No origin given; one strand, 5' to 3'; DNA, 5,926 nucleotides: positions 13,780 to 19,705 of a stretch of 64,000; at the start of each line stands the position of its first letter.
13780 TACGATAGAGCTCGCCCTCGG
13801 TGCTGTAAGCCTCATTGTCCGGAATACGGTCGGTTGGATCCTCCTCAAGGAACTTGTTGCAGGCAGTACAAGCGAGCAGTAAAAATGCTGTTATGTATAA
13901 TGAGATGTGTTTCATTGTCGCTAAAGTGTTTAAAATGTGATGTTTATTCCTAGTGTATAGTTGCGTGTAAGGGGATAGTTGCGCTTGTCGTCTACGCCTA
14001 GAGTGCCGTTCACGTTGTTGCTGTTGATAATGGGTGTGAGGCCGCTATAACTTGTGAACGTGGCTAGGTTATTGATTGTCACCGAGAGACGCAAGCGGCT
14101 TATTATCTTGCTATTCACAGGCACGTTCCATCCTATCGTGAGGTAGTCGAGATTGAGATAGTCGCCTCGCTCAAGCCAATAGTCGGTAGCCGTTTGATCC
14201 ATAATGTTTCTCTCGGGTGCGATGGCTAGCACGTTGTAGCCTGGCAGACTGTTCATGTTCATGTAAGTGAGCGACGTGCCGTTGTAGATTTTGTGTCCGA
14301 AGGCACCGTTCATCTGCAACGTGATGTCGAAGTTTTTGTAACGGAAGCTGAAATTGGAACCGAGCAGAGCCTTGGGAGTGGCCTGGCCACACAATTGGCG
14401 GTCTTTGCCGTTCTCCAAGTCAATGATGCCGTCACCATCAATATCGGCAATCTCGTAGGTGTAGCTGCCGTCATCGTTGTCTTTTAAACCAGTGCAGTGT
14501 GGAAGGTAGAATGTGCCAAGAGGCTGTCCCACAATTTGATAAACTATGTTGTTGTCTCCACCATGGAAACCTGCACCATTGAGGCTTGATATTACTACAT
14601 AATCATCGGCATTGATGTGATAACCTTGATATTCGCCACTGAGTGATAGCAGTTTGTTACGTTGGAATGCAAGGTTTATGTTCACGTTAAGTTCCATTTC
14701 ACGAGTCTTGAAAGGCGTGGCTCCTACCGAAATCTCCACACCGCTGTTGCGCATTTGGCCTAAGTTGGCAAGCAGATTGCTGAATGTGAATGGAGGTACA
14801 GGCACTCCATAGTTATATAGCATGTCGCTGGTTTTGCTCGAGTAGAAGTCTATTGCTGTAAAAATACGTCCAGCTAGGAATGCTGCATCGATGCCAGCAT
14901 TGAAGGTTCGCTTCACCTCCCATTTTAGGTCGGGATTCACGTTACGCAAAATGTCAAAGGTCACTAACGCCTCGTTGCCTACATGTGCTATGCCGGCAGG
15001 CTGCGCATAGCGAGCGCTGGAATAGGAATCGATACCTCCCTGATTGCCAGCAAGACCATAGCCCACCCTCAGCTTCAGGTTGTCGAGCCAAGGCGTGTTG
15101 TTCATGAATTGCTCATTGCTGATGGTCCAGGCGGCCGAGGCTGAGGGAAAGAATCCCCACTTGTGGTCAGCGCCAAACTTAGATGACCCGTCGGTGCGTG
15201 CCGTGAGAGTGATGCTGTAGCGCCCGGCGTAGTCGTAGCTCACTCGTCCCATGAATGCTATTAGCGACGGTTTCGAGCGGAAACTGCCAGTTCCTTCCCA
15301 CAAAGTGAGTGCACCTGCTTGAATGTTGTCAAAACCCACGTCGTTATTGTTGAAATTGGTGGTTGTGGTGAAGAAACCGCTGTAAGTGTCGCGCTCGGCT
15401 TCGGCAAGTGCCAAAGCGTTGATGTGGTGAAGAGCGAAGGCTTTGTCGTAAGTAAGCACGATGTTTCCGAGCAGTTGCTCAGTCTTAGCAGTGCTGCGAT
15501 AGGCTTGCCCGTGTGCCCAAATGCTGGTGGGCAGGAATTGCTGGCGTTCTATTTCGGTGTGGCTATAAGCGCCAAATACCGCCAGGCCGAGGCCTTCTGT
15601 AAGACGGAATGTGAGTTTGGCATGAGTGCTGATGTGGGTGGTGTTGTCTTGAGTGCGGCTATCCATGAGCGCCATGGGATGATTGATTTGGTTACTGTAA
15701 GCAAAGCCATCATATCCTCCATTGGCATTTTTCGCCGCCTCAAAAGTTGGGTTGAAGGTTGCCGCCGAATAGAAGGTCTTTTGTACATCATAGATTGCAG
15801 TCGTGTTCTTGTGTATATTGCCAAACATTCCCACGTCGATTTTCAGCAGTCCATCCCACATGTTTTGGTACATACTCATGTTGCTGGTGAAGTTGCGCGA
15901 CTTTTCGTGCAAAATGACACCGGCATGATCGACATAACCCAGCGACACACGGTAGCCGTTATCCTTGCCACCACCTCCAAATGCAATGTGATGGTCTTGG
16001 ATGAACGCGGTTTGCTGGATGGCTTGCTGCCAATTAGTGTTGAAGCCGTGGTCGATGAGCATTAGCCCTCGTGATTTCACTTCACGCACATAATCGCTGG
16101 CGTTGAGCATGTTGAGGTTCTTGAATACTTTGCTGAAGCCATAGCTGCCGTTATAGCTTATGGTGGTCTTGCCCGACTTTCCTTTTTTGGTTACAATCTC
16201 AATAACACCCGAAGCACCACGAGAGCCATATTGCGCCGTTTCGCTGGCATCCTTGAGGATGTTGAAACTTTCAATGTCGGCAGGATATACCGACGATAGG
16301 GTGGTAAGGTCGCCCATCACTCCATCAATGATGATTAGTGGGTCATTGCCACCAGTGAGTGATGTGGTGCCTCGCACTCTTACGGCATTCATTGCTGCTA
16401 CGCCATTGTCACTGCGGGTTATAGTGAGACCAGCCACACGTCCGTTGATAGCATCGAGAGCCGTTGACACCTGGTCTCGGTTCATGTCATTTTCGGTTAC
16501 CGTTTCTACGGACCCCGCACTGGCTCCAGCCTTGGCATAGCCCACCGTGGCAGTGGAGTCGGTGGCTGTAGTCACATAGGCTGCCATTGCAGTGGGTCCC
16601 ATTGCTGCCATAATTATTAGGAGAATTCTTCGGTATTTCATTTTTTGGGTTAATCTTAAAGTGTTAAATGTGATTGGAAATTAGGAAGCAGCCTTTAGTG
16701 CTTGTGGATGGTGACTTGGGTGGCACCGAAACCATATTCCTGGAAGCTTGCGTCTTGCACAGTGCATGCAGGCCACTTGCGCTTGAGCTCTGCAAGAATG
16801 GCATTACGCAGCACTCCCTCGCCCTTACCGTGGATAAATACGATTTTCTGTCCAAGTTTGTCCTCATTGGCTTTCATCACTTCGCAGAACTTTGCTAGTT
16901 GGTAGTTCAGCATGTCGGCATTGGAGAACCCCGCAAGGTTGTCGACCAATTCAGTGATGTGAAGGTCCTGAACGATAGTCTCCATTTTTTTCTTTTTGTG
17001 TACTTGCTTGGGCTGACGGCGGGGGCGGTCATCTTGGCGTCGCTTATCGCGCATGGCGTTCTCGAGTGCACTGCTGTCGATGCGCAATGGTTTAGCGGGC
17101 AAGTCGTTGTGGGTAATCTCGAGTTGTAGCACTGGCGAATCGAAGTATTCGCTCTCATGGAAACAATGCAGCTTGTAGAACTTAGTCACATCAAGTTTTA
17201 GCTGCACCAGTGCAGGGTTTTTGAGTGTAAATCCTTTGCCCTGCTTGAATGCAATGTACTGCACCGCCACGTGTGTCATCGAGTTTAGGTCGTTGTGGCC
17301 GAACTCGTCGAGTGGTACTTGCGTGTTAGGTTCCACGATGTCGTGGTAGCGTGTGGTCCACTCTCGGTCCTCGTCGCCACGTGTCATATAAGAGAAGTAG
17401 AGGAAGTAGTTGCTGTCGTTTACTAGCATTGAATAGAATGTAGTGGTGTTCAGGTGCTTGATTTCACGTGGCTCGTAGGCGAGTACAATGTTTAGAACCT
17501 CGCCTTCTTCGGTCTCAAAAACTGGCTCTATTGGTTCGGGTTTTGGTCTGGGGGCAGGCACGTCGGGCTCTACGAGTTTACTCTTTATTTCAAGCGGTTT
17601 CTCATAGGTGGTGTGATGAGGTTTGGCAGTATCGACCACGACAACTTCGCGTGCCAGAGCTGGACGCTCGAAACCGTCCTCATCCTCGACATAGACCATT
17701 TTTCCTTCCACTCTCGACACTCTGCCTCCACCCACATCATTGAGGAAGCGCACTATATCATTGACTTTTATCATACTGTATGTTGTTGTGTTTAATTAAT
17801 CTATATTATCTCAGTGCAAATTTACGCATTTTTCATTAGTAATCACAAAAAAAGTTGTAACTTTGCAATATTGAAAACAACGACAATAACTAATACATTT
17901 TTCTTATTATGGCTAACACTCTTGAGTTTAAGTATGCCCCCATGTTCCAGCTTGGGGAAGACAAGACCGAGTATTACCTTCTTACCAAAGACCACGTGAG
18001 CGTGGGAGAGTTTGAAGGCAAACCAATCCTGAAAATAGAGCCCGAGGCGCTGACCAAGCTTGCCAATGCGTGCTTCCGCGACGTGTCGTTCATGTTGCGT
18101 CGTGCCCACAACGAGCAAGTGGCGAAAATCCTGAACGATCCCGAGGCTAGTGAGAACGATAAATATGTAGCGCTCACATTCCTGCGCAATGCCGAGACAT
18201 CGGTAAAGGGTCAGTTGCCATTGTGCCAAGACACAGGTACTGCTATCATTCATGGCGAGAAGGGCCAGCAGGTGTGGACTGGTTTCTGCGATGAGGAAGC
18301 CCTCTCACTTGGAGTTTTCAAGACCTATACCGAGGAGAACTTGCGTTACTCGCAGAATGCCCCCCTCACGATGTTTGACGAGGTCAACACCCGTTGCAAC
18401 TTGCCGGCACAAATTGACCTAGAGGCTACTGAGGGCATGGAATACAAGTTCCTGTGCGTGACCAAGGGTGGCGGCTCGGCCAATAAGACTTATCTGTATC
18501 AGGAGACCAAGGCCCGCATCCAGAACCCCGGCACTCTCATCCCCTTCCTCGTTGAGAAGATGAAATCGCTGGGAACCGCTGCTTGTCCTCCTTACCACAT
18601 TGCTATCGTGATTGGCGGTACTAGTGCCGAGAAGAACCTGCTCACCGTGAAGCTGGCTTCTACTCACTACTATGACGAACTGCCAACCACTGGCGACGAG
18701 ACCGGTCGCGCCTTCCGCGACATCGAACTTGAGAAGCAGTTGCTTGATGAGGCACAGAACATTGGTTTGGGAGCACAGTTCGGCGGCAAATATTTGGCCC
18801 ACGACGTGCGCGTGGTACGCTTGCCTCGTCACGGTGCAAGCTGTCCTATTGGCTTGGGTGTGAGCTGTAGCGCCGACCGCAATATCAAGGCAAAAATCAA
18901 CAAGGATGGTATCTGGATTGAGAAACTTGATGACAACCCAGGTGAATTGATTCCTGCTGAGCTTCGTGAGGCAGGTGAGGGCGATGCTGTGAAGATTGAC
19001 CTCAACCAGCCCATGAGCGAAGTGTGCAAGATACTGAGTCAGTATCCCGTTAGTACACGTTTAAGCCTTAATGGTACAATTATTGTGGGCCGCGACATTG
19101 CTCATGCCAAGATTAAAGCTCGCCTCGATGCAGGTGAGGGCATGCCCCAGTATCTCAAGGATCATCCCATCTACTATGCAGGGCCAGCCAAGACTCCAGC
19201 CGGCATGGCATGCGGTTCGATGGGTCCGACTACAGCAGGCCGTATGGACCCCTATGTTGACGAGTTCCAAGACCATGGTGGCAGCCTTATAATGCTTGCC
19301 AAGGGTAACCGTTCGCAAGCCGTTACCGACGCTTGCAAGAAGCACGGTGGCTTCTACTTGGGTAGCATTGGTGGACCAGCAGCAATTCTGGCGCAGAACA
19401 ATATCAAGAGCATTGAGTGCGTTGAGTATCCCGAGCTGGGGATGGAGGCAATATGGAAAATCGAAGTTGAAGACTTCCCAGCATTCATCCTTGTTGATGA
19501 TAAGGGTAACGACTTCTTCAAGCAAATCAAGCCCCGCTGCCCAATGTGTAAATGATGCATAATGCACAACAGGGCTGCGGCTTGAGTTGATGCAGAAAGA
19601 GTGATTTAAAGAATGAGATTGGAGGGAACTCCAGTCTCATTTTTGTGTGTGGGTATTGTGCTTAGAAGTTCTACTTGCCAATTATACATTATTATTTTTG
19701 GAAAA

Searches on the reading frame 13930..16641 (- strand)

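Call 6: search_protein_families(library=pfam, proteins=[window:13930-16641:-], max_evalue=0.01)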
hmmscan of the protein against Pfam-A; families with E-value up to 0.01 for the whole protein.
window:13930-16641:- (903 aa): 2 families
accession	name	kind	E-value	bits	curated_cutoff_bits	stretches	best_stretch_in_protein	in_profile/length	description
PF00593.30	TonB_dep_Rec_b-barrel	-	3.1e-18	67.3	27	1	294-859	13-436/436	TonB dependent receptor-like, beta-barrel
PF07715.20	Plug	-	2.6e-14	54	23.9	1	41-146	5-107/107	TonB-dependent Receptor Plug Domain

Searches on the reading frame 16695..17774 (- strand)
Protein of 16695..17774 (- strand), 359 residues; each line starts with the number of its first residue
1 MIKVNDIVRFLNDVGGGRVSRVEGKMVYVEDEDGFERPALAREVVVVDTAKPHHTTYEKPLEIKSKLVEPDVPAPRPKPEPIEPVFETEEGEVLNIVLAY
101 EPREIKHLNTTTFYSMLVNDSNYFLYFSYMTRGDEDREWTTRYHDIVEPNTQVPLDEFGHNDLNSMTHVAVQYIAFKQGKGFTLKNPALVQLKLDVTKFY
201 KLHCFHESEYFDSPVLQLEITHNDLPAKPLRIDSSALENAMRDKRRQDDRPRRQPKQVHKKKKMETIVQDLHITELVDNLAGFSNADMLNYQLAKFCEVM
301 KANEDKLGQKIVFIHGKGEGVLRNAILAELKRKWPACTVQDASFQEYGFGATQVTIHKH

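Call 6: search_protein_families(library=pfam, proteins=[window:16695-17774:-], max_evalue=0.01)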
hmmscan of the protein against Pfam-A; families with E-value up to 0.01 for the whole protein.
window:16695-17774:- (359 aa): 2 families
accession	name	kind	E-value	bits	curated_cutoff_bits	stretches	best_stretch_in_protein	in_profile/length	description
PF09640.15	DUF2027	-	1e-55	188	25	1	94-250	1-155/156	Domain of unknown function (DUF2027)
PF01713.27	Smr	-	2.6e-06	27.9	25.7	1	309-356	28-76/77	Smr domain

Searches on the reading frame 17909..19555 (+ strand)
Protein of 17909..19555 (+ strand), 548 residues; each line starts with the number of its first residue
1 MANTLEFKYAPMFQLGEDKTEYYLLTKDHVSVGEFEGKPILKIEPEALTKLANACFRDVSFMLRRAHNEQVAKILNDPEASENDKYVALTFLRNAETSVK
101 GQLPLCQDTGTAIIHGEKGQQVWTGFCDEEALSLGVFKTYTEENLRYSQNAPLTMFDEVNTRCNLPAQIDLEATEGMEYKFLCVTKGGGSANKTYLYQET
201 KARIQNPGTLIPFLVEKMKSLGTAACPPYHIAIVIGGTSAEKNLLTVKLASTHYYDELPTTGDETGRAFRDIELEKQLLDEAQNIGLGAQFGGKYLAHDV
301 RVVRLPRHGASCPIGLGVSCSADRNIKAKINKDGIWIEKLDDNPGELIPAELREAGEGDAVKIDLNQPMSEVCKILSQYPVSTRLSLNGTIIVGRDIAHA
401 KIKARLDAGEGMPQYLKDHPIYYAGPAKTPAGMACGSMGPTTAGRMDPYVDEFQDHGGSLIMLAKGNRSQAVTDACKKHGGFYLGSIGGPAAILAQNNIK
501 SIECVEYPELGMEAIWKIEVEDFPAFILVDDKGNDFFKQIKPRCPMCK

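Call 6: search_protein_families(library=pfam, proteins=[window:17909-19555:+], max_evalue=0.01)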
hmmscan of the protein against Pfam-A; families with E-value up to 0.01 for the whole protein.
window:17909-19555:+ (548 aa): 2 families
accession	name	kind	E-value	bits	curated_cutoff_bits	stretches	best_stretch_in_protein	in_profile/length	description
PF05683.17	Fumerase_C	-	1.1e-85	286.6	22.2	1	334-539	1-204/205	Fumarase C-terminus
PF05681.19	Fumerase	-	1.2e-76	258.1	25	1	51-328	3-269/270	Fumarate hydratase (Fumerase)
